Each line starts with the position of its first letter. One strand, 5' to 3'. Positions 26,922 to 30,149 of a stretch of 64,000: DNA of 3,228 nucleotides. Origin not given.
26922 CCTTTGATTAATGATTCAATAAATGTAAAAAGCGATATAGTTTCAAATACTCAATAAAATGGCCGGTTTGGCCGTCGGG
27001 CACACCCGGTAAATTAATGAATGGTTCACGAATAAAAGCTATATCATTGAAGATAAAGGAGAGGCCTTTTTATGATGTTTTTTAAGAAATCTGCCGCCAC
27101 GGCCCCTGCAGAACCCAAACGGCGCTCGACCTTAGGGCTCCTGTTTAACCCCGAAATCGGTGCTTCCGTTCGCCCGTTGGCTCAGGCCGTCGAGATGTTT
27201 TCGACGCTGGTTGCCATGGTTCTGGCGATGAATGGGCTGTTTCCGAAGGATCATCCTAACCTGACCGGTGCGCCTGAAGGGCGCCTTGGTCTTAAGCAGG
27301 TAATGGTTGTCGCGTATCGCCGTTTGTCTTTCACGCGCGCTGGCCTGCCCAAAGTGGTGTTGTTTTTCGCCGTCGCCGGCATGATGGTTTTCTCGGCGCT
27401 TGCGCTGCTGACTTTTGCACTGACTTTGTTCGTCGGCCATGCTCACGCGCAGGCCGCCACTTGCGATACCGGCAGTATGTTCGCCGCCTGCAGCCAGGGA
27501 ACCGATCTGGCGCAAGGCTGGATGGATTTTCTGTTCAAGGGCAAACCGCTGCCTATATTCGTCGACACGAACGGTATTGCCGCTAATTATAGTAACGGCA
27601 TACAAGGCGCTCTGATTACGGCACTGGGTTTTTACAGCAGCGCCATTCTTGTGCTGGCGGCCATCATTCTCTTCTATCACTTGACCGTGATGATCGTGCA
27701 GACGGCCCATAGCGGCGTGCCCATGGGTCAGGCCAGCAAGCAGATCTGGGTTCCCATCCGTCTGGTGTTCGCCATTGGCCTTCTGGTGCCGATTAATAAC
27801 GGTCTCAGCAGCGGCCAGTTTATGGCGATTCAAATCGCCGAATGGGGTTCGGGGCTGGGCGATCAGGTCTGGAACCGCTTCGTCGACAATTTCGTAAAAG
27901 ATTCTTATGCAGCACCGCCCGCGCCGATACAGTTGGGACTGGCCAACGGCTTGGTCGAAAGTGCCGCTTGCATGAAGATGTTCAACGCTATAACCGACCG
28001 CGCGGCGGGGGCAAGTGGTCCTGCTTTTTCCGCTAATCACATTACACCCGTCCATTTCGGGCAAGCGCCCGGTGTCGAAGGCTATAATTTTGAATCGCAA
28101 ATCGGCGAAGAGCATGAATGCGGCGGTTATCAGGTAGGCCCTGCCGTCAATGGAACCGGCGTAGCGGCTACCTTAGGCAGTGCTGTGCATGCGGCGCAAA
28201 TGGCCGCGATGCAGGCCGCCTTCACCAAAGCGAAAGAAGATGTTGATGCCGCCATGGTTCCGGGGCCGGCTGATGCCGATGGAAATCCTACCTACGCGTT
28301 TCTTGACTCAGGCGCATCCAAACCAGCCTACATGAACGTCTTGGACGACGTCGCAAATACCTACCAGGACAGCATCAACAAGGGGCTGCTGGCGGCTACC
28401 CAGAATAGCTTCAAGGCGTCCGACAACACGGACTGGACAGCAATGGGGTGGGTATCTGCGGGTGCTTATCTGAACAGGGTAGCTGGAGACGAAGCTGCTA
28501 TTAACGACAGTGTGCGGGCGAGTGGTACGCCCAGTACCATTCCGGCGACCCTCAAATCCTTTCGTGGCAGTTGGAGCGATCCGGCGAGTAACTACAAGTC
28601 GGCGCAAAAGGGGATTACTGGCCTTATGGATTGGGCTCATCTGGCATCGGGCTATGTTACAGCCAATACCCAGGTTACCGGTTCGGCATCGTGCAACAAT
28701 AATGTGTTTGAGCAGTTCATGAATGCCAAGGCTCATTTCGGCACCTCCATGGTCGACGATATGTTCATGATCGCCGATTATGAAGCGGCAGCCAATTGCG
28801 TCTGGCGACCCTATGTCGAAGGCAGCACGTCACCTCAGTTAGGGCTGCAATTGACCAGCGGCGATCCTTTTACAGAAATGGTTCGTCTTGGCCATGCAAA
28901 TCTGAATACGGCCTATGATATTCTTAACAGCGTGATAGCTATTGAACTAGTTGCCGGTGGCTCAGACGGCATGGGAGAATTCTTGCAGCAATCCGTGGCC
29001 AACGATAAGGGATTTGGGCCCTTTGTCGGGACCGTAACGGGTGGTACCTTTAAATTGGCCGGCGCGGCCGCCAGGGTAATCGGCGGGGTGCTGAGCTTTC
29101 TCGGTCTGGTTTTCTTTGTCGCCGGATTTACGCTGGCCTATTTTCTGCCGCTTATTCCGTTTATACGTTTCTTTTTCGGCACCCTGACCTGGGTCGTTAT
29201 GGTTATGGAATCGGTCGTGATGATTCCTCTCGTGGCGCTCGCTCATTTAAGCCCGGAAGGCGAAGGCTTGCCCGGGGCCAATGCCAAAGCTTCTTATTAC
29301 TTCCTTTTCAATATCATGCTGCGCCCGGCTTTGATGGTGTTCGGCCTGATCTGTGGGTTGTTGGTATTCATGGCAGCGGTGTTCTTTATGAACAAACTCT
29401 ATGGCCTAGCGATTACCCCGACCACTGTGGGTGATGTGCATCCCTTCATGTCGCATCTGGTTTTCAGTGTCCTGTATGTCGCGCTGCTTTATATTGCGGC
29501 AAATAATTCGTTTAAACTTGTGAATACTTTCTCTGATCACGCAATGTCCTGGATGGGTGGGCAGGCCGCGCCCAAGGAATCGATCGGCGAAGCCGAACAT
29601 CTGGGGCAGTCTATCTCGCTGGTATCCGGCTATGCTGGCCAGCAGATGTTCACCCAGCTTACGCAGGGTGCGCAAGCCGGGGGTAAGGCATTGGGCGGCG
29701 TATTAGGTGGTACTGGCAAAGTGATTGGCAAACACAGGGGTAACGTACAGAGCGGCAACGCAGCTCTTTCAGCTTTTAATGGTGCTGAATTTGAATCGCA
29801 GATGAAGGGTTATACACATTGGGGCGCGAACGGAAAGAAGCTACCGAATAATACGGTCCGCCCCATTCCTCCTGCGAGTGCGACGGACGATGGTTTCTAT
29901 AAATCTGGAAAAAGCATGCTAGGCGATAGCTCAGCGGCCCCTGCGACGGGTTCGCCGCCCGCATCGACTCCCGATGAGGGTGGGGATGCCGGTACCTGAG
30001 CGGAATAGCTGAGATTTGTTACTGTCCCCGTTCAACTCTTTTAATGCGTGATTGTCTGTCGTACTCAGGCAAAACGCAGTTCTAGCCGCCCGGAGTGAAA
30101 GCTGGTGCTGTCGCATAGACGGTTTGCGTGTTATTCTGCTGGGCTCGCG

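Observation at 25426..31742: Orphan DotA/TraY-like membrane protein flanked by two large unknown proteins in a lower-G+C islet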

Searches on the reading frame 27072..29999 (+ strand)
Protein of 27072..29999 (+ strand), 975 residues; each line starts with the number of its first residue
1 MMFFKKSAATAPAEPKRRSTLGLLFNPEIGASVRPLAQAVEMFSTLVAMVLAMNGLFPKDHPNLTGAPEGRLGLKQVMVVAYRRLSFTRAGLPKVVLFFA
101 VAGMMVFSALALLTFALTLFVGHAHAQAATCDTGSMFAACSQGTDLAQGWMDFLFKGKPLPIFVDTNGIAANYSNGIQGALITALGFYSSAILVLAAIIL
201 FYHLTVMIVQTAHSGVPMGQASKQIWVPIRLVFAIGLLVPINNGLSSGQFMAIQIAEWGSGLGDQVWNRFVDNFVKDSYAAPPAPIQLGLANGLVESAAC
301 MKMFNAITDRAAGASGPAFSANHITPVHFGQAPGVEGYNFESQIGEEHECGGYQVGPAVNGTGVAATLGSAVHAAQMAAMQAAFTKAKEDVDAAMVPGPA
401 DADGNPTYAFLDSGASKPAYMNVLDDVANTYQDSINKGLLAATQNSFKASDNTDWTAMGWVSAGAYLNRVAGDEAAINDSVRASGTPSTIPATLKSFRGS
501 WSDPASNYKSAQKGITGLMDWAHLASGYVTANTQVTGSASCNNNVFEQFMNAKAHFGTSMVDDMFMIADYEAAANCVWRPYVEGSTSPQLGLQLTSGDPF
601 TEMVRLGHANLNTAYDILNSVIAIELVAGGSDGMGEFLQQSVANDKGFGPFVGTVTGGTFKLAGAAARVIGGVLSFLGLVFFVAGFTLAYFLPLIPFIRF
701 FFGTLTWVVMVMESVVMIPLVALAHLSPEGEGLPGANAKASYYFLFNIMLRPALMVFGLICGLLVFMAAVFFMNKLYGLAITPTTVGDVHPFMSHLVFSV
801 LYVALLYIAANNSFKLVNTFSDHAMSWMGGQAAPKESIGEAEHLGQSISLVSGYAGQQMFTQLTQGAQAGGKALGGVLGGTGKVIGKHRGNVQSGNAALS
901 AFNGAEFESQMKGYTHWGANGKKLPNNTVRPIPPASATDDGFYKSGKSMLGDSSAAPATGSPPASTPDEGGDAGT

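Call 3: search_protein_families(library=pfam, proteins=[window:27072-29999:+], max_evalue=1)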
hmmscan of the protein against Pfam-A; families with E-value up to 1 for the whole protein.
window:27072-29999:+ (975 aa): 0 families

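Call 4: search_protein_families(library=ncbifam, proteins=[window:27072-29999:+], max_evalue=1)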
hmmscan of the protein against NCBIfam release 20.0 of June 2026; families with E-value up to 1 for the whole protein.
window:27072-29999:+ (975 aa): 2 families
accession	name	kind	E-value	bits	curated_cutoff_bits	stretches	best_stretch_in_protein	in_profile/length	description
TIGR04346.1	DotA_TraY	subfamily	3.3e-93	313.5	100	1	176-829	22-656/656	DotA/TraY family protein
NF033886.1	T4SS_DotA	equivalog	5.4e-55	187.7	500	2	428-832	352-789/790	type IVB secretion system protein DotA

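Call 7: find_homologous_proteins(query=window:27072-29999:+)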
Query window:27072-29999:+ (975 aa): 60 proteins with E <= 0.001 among 8000 candidates.
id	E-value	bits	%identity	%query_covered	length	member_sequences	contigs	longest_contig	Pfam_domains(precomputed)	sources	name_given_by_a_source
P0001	0.0e+0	2187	100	100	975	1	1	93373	-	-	-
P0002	2.3e-229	782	46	90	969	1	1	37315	-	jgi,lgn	-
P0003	6.3e-217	741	44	91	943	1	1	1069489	-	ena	-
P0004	6.1e-187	642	41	89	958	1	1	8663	-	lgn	-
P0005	9.5e-177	608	39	90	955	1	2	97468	-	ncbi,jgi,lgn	-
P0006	2.5e-175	603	38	90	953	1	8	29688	-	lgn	-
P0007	2.9e-152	527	36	90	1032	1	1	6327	-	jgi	jgi:conjugal transfer/type IV secretion protein DotA/TraY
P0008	1.6e-151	525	37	89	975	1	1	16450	-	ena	-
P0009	1.3e-150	522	37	90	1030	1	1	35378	-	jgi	jgi:conjugal transfer/type IV secretion protein DotA/TraY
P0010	3.2e-149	517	34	89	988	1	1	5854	-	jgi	jgi:conjugal transfer/type IV secretion protein DotA/TraY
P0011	2.9e-147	511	36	89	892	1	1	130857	-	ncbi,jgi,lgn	-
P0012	9.2e-147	509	36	93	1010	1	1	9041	-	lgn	-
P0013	1.5e-145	505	36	90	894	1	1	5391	-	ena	-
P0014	2.9e-144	501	36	93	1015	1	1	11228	-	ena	-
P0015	2.7e-143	497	34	56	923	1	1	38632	-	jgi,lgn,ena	-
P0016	2.4e-141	491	35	91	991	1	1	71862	-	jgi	jgi:conjugal transfer/type IV secretion protein DotA/TraY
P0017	2.6e-139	484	35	88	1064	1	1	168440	-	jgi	jgi:conjugal transfer/type IV secretion protein DotA/TraY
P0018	9.1e-139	482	35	87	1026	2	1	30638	-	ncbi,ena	-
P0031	1.3e-130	455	33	89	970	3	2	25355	-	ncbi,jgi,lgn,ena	-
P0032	2.4e-129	451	33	91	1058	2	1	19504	-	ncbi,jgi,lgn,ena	jgi:conjugal transfer/type IV secretion protein DotA/TraY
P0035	9.2e-128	446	34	95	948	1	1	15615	-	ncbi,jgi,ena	jgi:conjugal transfer/type IV secretion protein DotA/TraY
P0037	5.6e-125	437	32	90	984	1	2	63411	-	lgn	-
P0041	4.5e-118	414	32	86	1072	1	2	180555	-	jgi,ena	jgi:conjugal transfer/type IV secretion protein DotA/TraY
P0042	6.3e-118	413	34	89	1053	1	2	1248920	-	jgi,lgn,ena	-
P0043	1.0e-117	413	32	86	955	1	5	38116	-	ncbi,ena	-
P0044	1.0e-117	413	31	89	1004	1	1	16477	-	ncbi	-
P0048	4.3e-110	388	31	88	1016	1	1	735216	-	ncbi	-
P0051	4.7e-92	328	29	91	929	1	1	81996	-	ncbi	-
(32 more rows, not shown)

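Call 8: find_encoding_contigs(protein=P0003, flank=10000, max_places=2)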
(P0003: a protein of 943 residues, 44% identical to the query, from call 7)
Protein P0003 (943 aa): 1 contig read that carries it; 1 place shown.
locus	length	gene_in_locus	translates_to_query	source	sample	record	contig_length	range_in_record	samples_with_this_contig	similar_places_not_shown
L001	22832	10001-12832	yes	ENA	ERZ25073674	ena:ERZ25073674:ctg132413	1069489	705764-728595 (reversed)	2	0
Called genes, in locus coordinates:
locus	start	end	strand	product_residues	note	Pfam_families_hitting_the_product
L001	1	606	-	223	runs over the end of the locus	PF00005:ABC_tran, PF02463:SMC_N (faint), PF13304:AAA_21 (faint)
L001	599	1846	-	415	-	PF12704:MacB_PCD, PF02687:FtsX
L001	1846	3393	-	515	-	PF00587:tRNA-synt_2b, PF03129:HGTP_anticodon, PF09180:ProRS-C_1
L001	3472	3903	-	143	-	-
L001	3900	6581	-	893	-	PF00133:tRNA-synt_1, PF01406:tRNA-synt_1e (faint), PF09334:tRNA-synt_1g, PF08264:Anticodon_1, PF10458:Val_tRNA-synt_C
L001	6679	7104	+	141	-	PF02629:CoA_binding (weak), PF13380:CoA_binding_2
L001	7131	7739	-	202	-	PF13580:SIS_2, PF01380:SIS (weak)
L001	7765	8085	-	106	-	PF03091:CutA1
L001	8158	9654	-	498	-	-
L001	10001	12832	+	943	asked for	-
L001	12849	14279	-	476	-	PF02321:OEP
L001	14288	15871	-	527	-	PF00083:Sugar_tr, PF07690:MFS_1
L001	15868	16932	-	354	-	PF25917:BSH_RND, PF25997:BSH_YhbJ (faint), PF25954:Beta-barrel_RND_2 (weak), PF25963:Beta-barrel_AAEA, PF25990:Beta-barrel_YknX (weak)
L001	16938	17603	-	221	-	PF00440:TetR_N, PF14246:TetR_C_7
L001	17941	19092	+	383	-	PF13429:TPR_15 (faint), PF07719:TPR_2 (faint), PF13176:TPR_7 (faint), PF13428:TPR_14 (faint), PF13432:TPR_16 (faint), PF14559:TPR_19 (faint), PF00515:TPR_1 (faint), PF13181:TPR_8 (faint)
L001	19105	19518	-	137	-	-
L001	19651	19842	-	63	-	-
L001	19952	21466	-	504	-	PF13424:TPR_12 (weak), PF13432:TPR_16, PF14559:TPR_19 (weak), PF13424:TPR_12, PF13432:TPR_16 (weak), PF00515:TPR_1 (weak), PF13424:TPR_12, PF14559:TPR_19 (weak), +11 more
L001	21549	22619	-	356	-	-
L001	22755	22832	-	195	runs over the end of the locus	PF12724:Flavodoxin_5 (weak), PF03358:FMN_red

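Call 9: find_encoding_contigs(protein=P0002, flank=10000, max_places=2)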
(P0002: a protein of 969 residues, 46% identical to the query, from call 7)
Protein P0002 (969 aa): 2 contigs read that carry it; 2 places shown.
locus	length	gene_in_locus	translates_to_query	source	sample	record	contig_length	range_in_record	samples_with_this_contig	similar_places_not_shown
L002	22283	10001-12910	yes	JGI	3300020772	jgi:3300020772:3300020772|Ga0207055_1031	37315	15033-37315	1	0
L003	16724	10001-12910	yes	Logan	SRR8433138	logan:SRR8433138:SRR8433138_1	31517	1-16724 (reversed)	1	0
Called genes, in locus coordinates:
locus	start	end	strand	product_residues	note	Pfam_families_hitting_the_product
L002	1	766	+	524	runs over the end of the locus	PF13007:LZ_Tnp_IS66, PF13005:zf-IS66, PF03050:DDE_Tnp_IS66, PF13817:DDE_Tnp_IS66_C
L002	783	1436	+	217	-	PF03695:UPF0149, PF02810:SEC-C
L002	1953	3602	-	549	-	PF00805:Pentapeptide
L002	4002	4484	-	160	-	PF08327:AHSA1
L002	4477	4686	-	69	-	-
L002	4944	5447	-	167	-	PF02870:Methyltransf_1N, PF01035:DNA_binding_1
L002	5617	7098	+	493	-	PF02805:Ada_Zn_binding, PF00165:HTH_AraC (faint), PF12833:HTH_18, PF06029:AlkA_N, PF00730:HhH-GPD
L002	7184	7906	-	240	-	-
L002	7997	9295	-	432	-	-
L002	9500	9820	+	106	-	-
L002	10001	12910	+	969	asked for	-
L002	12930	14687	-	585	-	-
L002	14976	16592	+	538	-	-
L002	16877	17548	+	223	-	PF00710:Asparaginase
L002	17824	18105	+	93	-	PF05015:HigB-like_toxin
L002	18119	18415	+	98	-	PF01381:HTH_3 (weak)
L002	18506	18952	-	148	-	-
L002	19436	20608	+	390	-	-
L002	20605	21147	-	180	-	PF00588:SpoU_methylase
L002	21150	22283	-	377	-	?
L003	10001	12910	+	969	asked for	-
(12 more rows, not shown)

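Call 10: find_encoding_contigs(protein=P0005, flank=10000, max_places=2)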
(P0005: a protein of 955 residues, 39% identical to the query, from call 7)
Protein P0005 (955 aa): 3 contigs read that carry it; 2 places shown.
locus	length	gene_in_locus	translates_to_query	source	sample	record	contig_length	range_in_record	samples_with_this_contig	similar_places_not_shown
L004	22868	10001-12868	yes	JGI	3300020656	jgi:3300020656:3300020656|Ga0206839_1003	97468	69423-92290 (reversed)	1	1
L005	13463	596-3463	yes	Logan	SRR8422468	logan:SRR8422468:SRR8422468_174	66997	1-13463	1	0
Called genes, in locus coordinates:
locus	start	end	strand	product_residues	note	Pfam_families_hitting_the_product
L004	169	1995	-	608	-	-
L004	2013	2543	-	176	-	-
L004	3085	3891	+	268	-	PF19069:DUF5765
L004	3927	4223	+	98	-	-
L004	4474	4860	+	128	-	-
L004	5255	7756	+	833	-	PF20658:MSG_insertion, PF01274:MS_TIM-barrel, PF20659:MS_C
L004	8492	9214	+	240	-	PF00990:GGDEF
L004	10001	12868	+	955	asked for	-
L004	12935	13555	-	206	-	PF13302:Acetyltransf_3, PF13420:Acetyltransf_4, PF00583:Acetyltransf_1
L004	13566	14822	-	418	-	PF00675:Peptidase_M16, PF05193:Peptidase_M16_C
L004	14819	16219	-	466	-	PF14821:Thr_synth_N, PF00291:PALP, PF24857:THR4_C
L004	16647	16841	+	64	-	PF04325:DUF465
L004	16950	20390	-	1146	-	PF00311:PEPcase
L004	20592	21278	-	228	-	PF06242:TrcR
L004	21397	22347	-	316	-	PF08240:ADH_N, PF00107:ADH_zinc_N, PF13602:ADH_zinc_N_2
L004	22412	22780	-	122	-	-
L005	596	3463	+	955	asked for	-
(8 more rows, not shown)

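Call 16: find_related_loci(query=A1, collection=genome_contigs, flank=10000)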
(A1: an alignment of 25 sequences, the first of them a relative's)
Query A1 (975 aa) in genome_contigs; peptide patterns used: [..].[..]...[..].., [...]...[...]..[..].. (x = any residue, [..] = any of these).
76 stretches matched a pattern; 50 encode a relative of the query (tblastn E <= 1e-3); 50 distinct loci.
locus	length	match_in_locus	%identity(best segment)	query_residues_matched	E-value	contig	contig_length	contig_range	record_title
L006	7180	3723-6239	36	11-849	1e-145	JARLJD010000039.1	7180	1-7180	MAG: Alphaproteobacteria bacterium isolate MAG_CA70 MetaCoAG_Bin_70_Anoxic_k141_315642, whole genome shotgun sequence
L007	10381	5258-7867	36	5-872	1e-143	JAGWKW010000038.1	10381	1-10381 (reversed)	MAG: Alphaproteobacteria bacterium isolate REEB170 contig-150_8376, whole genome shotgun sequence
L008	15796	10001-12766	35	6-878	2e-142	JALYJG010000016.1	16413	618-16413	MAG: Pseudomonadota bacterium isolate HIE bin45 SD1477_NODE_301_length_16413_cov_0.959167, whole genome shotgun sequence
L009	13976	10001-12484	33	15-879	9e-142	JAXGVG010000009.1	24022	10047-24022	MAG: Alphaproteobacteria bacterium isolate AnMBR.bin438 bin438_9, whole genome shotgun sequence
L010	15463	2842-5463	35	1-876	1e-139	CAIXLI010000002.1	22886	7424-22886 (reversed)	MAG: uncultured proteobacterium isolate I2_bin-054 genome assembly, contig: bin-054:002/228, whole genome shotgun sequen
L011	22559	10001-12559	36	18-873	1e-135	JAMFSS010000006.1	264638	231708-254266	MAG: Alphaproteobacteria bacterium isolate NGEE_A_bin20 k127_788948, whole genome shotgun sequence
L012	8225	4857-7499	34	1-865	3e-131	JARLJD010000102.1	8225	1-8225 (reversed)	MAG: Alphaproteobacteria bacterium isolate MAG_CA70 MetaCoAG_Bin_70_Anoxic_k141_1127699, whole genome shotgun sequence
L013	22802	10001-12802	34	14-883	2e-122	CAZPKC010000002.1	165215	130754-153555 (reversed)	MAG TPA_asm: uncultured Rhodospirillaceae bacterium isolate binchicken_co3_43 genome assembly, contig: NODE_140_length_1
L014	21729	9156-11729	34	2-889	3e-120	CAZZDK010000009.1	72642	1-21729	MAG TPA_asm: uncultured Rhodospirillaceae bacterium isolate SRP290908_co1_67 genome assembly, contig: NODE_339_length_72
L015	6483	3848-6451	32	13-876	3e-117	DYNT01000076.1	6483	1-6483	MAG TPA_asm: Micavibrio aeruginosavorus isolate SulCav_GS09_5_53_9b SulCav_GS09_5_18371_length_6483_cov_4_975264, whole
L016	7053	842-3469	32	15-883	7e-116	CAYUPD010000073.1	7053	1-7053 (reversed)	MAG TPA_asm: uncultured Rhodospirillaceae bacterium isolate SRP192927_co3_142 genome assembly, contig: NODE_29862_length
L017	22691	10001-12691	34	1-860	9e-116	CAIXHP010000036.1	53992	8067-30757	MAG: uncultured proteobacterium isolate I2_bin-116 genome assembly, contig: bin-116:36/70, whole genome shotgun sequence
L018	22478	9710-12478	31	13-929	2e-115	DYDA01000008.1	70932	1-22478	MAG TPA_asm: Micavibrio sp. isolate IMS_BF NODE_32_length_70951_cov_10.6706, whole genome shotgun sequence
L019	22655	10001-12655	35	15-875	1e-141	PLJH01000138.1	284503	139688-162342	MAG: Alphaproteobacteria bacterium isolate palsa_895 73.20110800_P1S.8_contig_479, whole genome shotgun sequence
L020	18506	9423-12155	31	28-898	1e-112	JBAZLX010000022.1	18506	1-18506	MAG: Bdellovibrionales bacterium isolate SO_2017_LW4_25 scaffold_5910_c1_LW137-91_2017, whole genome shotgun sequence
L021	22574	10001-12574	31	1-855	4e-111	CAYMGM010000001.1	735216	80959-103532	MAG TPA_asm: uncultured Rhodospirillaceae bacterium isolate SRP216815_co1_251 genome assembly, contig: NODE_1_length_735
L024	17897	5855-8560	32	2-897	2e-144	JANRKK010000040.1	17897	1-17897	MAG: Alphaproteobacteria bacterium isolate bins.322 k141_3707588, whole genome shotgun sequence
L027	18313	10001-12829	33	1-915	1e-126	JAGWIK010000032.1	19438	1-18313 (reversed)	MAG: Alphaproteobacteria bacterium isolate REEB112 contig-150_3418, whole genome shotgun sequence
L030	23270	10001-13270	26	1-830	8e-76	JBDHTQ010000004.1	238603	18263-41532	MAG: Bdellovibrionales bacterium isolate AS-MICRO-OLR.46 NODE_82_length_238603_cov_11.530514, whole genome shotgun seque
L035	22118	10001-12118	29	106-844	3e-72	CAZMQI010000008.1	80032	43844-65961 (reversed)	MAG TPA_asm: uncultured Rhodospirillales bacterium isolate SRP287051_co1_143 genome assembly, contig: NODE_660_length_80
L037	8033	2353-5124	43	1-863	4e-70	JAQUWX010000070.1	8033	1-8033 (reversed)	MAG: Alphaproteobacteria bacterium isolate STD2_20 NODE_36683_length_8033_cov_19.048065_Sandtown_D2, whole genome shotgu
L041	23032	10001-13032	29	11-879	3e-76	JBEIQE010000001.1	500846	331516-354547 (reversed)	MAG: Micavibrio sp. isolate Sample-106-S6-bin-91 Sample_106_S6-bin_91-k141_44926, whole genome shotgun sequence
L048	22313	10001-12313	45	103-837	1e-36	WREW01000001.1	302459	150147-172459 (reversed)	MAG: Alphaproteobacteria bacterium isolate Lab288P4bin16 Ga0123354_10000004, whole genome shotgun sequence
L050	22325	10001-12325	45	145-916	6e-29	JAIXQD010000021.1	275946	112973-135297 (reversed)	MAG: Rickettsiales bacterium isolate C4_MAG_00014 pond_C4_MAG_00014_000000000010, whole genome shotgun sequence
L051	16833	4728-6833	36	102-828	2e-28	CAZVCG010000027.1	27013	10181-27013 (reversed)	MAG TPA_asm: uncultured Rhodospirillaceae bacterium isolate SRP290908_co2_189 genome assembly, contig: NODE_2229_length_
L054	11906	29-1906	48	185-828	3e-23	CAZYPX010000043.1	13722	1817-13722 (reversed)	MAG TPA_asm: uncultured Rhodospirillaceae bacterium isolate binchicken_co168_333 genome assembly, contig: NODE_7704_leng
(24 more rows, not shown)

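Call 25: search_protein_families(library=pfam, proteins=[L021:3021-4430:+, L021:4430-6181:+, L021:6196-7422:+, L021:7425-8417:+, L021:8419-8925:+, L021:9067-9729:+, L010:1410-2429:-, L011:17079-18323:+, L016:4611-5408:+, L020:17700-18497:-], max_evalue=0.001)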
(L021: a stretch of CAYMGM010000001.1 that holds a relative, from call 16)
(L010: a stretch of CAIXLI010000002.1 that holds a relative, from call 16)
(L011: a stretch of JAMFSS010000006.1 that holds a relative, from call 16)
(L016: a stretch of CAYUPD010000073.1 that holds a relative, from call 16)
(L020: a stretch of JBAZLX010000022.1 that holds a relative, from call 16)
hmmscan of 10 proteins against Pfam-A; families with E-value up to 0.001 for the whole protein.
L021:3021-4430:+ (469 aa): 2 families
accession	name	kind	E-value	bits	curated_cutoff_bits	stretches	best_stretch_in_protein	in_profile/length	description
PF15780.11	ASH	-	5.6e-07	30.1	27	1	177-257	12-87/98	Abnormal spindle-like microcephaly-assoc'd, ASPM-SPD-2-Hydin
PF22544.2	HYDIN_VesB_CFA65-like_Ig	-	0.00057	20.5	25.5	0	58-154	8-99/100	HYDIN/CFA65/VesB-like, Ig-like domain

L021:4430-6181:+ (583 aa): 3 families
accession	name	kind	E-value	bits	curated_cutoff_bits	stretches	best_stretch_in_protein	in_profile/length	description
PF00437.27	T2SSE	-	3.8e-86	289.5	24.9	1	167-521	3-327/370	Type II/IV secretion system protein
PF25199.1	nSTAND_NTPase5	-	2.3e-05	24.7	34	1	296-357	24-87/145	Novel STAND NTPase 5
PF13191.12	AAA_16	-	6.8e-05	23.9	32.6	1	300-380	11-85/167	AAA ATPase domain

L021:6196-7422:+ (408 aa): 1 family
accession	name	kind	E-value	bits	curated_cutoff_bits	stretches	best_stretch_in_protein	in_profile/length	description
PF00482.28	T2SSF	-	5.4e-14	52.7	25.2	2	273-392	2-124/125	Type II secretion system (T2SS), protein F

L021:7425-8417:+ (330 aa): 0 families

L021:8419-8925:+ (168 aa): 0 families

L021:9067-9729:+ (220 aa): 0 families

L010:1410-2429:- (339 aa): 2 families
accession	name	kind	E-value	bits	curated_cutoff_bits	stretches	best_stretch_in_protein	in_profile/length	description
PF00591.27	Glycos_transf_3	-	1.1e-90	304.1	27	1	74-323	3-252/253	Glycosyl transferase family, a/b domain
PF02885.22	Glycos_trans_3N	-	2.5e-20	72.4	26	1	5-66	2-63/63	Glycosyl transferase family, helical bundle domain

L011:17079-18323:+ (414 aa): 0 families

L016:4611-5408:+ (265 aa): 1 family
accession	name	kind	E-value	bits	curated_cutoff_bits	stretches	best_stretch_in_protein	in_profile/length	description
PF00528.27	BPD_transp_1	-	1.3e-26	93.9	26.4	1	88-241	1-162/184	Binding-protein-dependent transport system inner membrane component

L020:17700-18497:- (265 aa): 6 families
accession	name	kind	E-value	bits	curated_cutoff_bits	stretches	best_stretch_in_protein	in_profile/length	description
PF00561.26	Abhydrolase_1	-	7.1e-14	52.5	25.8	1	69-161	25-116/245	alpha/beta hydrolase fold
PF12697.13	Abhydrolase_6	-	4.4e-13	50.8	26.3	1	60-250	17-210/217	Alpha/beta hydrolase family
PF12146.15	Hydrolase_4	-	8.2e-12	45.4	27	1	73-152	33-117/239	Serine aminopeptidase, S33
PF00326.27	Peptidase_S9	-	6.6e-05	22.9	22.6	1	80-264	23-205/213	Prolyl oligopeptidase family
PF11144.14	DUF2920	-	0.00067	19.4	24.7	1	98-144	173-219/400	Protein of unknown function (DUF2920)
PF20408.4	Abhydrolase_11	-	0.00095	19.4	27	0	203-251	125-170/193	Alpha/beta hydrolase domain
